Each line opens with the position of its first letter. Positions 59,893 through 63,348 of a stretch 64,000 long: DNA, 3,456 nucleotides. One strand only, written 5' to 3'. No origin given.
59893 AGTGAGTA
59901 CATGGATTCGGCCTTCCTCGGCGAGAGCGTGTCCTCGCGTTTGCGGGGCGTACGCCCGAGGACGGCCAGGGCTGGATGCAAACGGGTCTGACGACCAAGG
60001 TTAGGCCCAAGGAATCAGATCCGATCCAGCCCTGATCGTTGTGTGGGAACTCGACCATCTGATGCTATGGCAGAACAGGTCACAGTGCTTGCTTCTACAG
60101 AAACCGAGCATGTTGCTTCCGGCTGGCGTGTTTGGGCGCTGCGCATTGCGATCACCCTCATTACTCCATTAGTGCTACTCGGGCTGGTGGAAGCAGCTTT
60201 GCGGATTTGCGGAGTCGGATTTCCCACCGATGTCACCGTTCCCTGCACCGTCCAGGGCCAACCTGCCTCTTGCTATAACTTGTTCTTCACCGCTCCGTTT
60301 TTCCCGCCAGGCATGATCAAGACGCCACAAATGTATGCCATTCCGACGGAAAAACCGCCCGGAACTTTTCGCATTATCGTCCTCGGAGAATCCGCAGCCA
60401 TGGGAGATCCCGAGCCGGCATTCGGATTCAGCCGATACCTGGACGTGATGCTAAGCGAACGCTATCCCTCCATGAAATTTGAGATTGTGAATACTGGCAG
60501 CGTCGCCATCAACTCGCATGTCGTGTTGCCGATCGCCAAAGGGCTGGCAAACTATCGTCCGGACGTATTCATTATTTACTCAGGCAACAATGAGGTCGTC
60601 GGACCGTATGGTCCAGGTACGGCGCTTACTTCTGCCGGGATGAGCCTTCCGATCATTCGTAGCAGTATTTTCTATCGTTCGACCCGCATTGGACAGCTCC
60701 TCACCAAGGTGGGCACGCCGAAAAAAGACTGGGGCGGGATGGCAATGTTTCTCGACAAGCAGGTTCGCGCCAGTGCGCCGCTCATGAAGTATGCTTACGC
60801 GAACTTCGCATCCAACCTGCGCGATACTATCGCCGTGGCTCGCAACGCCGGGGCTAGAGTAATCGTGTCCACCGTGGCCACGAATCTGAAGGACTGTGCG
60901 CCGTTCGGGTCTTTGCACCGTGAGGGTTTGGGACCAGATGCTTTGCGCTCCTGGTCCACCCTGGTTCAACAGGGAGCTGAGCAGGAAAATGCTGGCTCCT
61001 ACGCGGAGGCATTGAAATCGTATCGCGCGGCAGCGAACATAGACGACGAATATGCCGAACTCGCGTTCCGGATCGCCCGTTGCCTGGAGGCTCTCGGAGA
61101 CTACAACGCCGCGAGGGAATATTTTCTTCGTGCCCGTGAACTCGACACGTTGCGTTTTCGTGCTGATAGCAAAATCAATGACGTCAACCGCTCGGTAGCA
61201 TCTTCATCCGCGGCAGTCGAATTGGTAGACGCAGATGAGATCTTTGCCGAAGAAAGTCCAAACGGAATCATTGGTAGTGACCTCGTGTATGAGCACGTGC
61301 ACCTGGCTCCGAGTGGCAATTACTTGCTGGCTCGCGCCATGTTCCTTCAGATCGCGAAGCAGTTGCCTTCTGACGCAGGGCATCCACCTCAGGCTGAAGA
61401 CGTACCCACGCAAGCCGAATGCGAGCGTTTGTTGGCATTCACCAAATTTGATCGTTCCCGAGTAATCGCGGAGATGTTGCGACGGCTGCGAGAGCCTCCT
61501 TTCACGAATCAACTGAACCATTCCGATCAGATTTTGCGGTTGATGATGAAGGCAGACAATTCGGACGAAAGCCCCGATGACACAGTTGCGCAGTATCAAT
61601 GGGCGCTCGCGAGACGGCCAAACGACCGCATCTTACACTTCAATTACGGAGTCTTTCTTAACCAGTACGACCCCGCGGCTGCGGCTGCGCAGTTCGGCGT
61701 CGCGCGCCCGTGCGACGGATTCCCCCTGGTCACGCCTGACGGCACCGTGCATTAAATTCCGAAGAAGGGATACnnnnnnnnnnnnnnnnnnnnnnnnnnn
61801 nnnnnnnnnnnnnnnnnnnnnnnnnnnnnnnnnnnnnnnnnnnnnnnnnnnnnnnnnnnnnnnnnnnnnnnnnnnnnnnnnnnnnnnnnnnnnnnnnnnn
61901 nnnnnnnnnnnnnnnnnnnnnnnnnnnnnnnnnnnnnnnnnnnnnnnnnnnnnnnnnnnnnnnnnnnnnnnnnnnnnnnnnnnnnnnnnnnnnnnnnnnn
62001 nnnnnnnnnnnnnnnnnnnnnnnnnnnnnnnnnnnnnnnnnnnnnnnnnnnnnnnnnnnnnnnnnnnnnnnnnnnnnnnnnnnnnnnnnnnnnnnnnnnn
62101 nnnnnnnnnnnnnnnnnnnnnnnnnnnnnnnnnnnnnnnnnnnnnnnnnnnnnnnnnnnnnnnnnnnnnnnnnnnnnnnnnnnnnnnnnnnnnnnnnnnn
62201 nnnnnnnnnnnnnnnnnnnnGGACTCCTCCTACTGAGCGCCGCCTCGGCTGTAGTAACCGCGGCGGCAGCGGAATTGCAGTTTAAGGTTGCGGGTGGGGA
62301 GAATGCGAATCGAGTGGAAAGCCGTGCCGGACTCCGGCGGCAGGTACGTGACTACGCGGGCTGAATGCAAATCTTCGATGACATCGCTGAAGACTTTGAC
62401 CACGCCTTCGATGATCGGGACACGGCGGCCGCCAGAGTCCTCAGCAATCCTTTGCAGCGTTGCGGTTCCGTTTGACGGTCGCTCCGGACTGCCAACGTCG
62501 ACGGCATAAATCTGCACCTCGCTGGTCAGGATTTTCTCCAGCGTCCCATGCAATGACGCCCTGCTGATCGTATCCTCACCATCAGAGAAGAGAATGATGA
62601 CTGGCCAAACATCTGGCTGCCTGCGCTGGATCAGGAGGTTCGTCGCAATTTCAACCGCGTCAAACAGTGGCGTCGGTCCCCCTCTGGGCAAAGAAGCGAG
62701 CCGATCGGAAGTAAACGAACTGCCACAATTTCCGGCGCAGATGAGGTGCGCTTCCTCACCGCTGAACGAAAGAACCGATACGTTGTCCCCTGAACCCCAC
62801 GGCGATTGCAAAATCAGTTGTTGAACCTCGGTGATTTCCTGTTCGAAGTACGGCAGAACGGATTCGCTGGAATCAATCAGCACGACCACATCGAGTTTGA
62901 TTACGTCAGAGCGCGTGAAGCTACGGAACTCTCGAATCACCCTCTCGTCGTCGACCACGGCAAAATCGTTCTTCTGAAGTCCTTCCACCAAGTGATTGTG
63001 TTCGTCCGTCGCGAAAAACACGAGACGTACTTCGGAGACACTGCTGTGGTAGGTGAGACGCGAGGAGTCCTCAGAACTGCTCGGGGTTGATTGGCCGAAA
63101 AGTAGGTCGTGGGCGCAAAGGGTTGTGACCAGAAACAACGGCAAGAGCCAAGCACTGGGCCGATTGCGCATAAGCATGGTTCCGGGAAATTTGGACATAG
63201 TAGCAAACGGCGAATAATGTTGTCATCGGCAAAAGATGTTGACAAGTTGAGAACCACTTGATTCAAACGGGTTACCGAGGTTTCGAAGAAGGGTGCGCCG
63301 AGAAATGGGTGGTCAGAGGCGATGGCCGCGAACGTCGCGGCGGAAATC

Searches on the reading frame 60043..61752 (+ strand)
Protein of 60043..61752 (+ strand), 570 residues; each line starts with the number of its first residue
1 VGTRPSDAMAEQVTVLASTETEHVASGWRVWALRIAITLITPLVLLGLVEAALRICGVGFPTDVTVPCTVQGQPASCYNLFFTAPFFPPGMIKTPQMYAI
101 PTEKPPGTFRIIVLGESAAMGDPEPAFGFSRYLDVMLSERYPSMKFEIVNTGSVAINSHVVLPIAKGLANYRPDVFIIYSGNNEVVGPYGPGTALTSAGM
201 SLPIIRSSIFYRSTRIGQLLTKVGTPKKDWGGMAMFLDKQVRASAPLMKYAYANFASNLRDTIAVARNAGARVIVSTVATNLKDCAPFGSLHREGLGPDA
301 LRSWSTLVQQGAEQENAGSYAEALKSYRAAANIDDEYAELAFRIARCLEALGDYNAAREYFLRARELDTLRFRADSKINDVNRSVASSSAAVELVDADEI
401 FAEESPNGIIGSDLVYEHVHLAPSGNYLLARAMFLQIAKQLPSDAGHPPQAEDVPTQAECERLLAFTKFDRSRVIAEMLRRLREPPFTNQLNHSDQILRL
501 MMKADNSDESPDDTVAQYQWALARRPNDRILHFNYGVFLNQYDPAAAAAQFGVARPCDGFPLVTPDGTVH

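Call 7: search_protein_families(library=pfam, proteins=[window:60043-61752:+], max_evalue=0.01)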
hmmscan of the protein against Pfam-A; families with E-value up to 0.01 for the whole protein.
window:60043-61752:+ (570 aa): 10 families
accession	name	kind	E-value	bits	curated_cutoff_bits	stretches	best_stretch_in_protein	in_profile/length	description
PF07719.23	TPR_2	-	1.5e-06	28.3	27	1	338-368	1-31/34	Tetratricopeptide repeat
PF13432.12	TPR_16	-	6.7e-06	26.9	32.7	1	315-367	8-60/65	Tetratricopeptide repeat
PF14559.12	TPR_19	-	1.3e-05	25.9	25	1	317-366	4-53/68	Tetratricopeptide repeat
PF13181.12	TPR_8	-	4.3e-05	23.8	25.7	1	338-368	1-31/34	Tetratricopeptide repeat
PF13428.12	TPR_14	-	6.5e-05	23.7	23.5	0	340-368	3-31/44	Tetratricopeptide repeat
PF00515.34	TPR_1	-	0.00011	22.3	27.8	0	342-368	5-31/34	Tetratricopeptide repeat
PF13424.12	TPR_12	-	0.0014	19.2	30.1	1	318-368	17-75/77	Tetratricopeptide repeat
PF13414.12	TPR_11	-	0.004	17.3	26.8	0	318-340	8-30/42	TPR repeat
PF04212.24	MIT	-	0.0047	17.4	30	0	307-332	7-32/66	MIT (microtubule interacting and transport) domain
PF13472.12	Lipase_GDSL_2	-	0.0055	17.7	32.9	0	115-296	3-107/178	GDSL-like Lipase/Acylhydrolase family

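Call 8: search_protein_families(library=ncbifam, proteins=[window:60043-61752:+], max_evalue=0.01)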
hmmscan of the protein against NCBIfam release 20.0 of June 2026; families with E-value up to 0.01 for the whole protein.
window:60043-61752:+ (570 aa): 4 families
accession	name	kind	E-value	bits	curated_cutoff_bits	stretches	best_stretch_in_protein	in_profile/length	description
NF040959.1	MamA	equivalog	0.00011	21.7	200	1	318-374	119-175/204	magnetosome protein MamA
TIGR02552.1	LcrH_SycD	equivalog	0.0002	21.1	104.8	1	316-368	64-116/136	SycD/LcrH family type III secretion system chaperone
TIGR02521.1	type_IV_pilW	equivalog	0.00022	20.9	154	0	513-554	83-125/234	type IV pilus biogenesis/stability protein PilW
TIGR04510.1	mod_pep_cyc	subfamily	0.0065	15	400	0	299-368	397-462/814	putative peptide modification system cyclase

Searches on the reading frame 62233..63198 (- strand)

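Call 77: search_protein_families(library=pfam, proteins=[window:62233-63198:-], max_evalue=0.0001)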
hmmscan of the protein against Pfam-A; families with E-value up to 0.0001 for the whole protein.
window:62233-63198:- (322 aa): 2 families
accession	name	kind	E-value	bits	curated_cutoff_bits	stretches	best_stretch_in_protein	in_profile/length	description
PF00092.34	VWA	-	7e-10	39.8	23.8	1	103-258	1-157/174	von Willebrand factor type A domain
PF13519.12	VWA_2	-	1.2e-08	35.9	27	1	104-208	1-107/107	von Willebrand factor type A domain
